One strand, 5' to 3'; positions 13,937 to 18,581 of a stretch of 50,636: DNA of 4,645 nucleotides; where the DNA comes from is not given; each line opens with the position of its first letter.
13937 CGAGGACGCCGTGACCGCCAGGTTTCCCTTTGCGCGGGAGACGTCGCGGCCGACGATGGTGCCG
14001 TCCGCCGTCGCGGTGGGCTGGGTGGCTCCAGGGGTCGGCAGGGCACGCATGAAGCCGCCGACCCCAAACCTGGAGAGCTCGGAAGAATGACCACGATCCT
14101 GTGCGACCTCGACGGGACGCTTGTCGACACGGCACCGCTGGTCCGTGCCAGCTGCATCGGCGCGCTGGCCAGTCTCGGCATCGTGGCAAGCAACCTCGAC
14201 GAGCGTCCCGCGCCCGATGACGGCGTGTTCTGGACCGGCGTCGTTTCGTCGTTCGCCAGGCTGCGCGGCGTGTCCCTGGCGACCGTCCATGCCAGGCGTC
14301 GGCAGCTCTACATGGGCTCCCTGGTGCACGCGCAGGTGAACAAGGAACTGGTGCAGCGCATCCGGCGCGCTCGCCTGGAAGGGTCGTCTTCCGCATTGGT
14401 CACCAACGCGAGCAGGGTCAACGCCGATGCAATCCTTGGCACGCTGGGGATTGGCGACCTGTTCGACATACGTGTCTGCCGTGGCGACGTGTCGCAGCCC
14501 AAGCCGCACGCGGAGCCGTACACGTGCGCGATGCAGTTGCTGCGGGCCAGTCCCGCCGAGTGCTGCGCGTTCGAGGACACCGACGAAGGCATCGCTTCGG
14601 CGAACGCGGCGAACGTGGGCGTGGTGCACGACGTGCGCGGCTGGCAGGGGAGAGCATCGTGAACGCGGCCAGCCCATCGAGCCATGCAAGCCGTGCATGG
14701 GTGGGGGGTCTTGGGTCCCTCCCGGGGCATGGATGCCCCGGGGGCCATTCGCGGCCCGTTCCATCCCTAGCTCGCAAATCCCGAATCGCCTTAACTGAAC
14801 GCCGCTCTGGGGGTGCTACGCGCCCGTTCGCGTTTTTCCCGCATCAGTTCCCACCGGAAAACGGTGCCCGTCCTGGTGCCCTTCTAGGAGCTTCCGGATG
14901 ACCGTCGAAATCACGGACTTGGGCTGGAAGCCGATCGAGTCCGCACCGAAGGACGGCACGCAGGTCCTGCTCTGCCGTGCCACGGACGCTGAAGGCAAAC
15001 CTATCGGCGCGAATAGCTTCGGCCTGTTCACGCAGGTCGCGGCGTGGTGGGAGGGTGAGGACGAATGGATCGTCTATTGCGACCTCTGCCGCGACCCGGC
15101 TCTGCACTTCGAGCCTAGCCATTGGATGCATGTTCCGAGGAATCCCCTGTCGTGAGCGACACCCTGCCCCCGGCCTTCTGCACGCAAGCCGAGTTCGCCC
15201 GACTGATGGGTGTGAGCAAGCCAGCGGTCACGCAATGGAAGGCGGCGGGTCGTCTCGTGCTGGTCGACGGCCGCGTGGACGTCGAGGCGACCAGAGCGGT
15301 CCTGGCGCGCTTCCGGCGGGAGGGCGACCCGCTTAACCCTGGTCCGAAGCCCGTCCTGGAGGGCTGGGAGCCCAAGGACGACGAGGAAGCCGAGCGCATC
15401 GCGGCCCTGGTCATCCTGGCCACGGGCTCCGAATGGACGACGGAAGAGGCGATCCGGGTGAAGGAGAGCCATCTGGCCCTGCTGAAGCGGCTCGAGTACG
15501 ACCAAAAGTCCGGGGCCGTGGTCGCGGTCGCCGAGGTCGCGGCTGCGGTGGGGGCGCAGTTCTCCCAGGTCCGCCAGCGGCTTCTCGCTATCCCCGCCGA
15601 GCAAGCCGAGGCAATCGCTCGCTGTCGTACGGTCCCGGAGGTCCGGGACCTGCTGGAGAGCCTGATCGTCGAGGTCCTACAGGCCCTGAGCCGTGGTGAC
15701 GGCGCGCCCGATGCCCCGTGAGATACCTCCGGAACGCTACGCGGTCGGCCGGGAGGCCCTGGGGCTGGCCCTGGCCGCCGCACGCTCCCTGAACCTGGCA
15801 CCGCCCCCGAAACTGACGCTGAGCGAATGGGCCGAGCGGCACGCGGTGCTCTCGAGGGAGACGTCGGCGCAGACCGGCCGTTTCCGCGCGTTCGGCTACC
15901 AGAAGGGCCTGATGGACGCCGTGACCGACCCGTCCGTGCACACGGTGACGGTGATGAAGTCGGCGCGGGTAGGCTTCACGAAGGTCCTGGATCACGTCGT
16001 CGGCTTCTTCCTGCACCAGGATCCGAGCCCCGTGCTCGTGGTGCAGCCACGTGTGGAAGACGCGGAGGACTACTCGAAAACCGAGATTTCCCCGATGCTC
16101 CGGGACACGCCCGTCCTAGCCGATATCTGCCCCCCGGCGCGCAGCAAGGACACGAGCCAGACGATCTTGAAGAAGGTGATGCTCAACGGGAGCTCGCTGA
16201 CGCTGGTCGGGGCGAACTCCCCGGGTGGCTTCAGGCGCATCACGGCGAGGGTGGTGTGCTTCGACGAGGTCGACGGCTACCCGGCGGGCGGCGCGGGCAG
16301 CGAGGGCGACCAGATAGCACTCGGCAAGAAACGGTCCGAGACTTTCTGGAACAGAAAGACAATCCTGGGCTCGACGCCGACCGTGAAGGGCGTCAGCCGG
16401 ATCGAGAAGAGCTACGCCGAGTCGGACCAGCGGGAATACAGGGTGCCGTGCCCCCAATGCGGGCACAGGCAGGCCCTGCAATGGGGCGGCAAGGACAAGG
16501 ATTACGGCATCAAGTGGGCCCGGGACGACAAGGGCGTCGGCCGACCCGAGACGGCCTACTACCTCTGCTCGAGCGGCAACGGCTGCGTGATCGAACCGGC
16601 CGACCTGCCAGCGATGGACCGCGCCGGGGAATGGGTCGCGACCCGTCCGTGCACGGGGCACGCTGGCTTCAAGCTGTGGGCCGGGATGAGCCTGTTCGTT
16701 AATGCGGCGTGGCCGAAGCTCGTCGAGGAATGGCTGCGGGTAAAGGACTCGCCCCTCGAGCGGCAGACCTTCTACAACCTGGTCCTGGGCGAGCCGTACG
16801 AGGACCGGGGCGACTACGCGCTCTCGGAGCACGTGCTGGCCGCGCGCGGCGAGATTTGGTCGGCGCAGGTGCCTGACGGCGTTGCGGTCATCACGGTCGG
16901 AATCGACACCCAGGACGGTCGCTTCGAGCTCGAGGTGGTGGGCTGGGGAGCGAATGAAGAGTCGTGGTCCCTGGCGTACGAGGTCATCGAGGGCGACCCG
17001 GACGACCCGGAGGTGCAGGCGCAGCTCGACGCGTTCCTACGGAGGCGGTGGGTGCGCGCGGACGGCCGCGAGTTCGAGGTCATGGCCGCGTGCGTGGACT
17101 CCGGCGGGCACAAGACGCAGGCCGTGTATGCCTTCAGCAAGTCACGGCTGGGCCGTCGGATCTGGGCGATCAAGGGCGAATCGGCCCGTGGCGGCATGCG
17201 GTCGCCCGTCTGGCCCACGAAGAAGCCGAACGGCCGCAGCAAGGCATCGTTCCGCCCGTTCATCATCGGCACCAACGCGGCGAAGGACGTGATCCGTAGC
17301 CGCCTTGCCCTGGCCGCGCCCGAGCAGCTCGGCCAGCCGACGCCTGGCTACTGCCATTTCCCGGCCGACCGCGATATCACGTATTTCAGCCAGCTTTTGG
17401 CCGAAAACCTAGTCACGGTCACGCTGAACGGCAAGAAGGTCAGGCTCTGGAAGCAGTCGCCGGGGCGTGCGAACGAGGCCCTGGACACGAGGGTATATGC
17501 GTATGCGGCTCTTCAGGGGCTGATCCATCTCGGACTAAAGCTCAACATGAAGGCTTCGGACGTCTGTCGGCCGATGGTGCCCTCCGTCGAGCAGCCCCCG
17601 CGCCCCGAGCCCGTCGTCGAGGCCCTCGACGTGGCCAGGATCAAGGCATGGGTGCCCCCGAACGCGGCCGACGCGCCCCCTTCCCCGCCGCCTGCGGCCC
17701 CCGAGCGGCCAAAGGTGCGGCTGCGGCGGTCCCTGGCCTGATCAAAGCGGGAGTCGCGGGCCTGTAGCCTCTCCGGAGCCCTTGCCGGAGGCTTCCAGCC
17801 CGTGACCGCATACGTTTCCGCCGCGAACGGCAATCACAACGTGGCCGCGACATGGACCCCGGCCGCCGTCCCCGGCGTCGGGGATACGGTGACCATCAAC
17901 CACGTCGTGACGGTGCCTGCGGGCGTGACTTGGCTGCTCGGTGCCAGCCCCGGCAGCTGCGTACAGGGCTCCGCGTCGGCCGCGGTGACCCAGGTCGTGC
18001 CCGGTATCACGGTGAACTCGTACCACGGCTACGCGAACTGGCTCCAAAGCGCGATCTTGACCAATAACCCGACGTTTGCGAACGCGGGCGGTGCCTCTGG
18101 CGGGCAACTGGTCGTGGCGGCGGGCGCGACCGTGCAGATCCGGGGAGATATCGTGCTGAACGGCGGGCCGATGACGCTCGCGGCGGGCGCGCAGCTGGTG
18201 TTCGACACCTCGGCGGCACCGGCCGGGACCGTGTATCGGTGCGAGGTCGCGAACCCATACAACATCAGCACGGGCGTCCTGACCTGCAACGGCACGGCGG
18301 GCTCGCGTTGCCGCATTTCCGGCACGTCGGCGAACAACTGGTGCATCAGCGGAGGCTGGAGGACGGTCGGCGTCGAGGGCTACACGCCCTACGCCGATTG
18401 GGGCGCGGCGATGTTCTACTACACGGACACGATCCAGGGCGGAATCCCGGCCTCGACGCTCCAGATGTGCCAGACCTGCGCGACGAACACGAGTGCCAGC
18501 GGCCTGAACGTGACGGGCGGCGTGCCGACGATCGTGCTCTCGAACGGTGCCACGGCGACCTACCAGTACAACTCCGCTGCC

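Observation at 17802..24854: Giant ORF in the gpW slot: beta-helix plus about 12 Ig-like repeats fused to a gpW-like head-tail joining domain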

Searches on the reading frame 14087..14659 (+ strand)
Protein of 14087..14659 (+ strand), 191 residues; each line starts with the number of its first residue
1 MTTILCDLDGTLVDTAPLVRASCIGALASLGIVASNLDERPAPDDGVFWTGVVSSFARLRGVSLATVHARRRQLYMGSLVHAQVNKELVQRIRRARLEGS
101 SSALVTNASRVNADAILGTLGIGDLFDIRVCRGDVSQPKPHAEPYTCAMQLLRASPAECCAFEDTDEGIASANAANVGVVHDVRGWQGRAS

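Call 87: search_protein_families(library=pfam, proteins=[window:14087-14659:+], max_evalue=0.01)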
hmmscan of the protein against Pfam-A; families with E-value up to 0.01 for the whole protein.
window:14087-14659:+ (191 aa): 3 families
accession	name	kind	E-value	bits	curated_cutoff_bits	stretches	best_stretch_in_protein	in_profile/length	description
PF00702.32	Hydrolase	-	4.1e-20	73.4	26.4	1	2-176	2-191/191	haloacid dehalogenase-like hydrolase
PF13419.12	HAD_2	-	7.2e-19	69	23.8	1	4-180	1-176/178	Haloacid dehalogenase-like hydrolase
PF12710.13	HAD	-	1.8e-06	29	27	1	4-132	1-136/189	haloacid dehalogenase-like hydrolase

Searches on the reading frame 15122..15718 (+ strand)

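Call 87: search_protein_families(library=pfam, proteins=[window:15122-15718:+], max_evalue=0.01)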
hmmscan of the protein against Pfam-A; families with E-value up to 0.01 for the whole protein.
window:15122-15718:+ (199 aa): 2 families
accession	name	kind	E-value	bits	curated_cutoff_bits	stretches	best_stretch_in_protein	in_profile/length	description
PF14549.12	P22_Cro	-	0.00033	20.8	30.2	0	19-41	9-31/60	DNA-binding transcriptional regulator Cro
PF12324.14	HTH_15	-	0.0063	17.1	27.2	0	130-160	32-62/74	Helix-turn-helix domain of alkylmercury lyase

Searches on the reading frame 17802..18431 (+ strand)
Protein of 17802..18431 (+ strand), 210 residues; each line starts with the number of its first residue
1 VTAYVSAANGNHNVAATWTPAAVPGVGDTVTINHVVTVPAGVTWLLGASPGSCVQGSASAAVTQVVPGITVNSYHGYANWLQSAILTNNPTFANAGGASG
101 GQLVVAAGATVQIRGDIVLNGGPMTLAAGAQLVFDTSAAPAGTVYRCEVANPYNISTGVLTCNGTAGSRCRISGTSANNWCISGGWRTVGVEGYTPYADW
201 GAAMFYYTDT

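Call 60: search_protein_families(library=pfam, proteins=[window:17802-18431:+], max_evalue=10)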
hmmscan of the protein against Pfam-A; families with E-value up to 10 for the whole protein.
window:17802-18431:+ (210 aa): 0 families
